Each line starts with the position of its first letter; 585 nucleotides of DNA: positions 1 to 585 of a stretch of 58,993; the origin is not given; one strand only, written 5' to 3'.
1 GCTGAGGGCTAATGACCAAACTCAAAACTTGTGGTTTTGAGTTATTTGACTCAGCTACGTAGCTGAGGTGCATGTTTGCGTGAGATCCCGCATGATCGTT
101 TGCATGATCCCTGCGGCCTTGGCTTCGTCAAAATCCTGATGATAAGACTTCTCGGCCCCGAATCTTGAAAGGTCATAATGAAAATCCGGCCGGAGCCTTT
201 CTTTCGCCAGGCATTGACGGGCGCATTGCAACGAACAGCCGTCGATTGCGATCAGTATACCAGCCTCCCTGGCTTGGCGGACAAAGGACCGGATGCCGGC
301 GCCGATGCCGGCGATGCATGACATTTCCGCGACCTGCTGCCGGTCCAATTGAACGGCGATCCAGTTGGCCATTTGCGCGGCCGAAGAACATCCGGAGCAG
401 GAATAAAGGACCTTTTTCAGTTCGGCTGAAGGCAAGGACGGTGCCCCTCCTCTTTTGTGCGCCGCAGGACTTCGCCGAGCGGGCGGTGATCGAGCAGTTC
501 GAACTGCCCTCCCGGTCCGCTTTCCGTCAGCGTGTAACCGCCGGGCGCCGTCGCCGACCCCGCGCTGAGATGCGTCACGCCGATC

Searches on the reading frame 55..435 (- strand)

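Call 70: search_protein_families(library=pfam, proteins=[window:55-435:-], max_evalue=0.001)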
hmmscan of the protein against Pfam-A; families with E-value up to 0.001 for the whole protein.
window:55-435:- (126 aa): 1 family
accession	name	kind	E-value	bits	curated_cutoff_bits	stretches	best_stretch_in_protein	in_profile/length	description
PF08859.16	DGC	-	5.9e-31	107.1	27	1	10-113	2-105/106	DGC domain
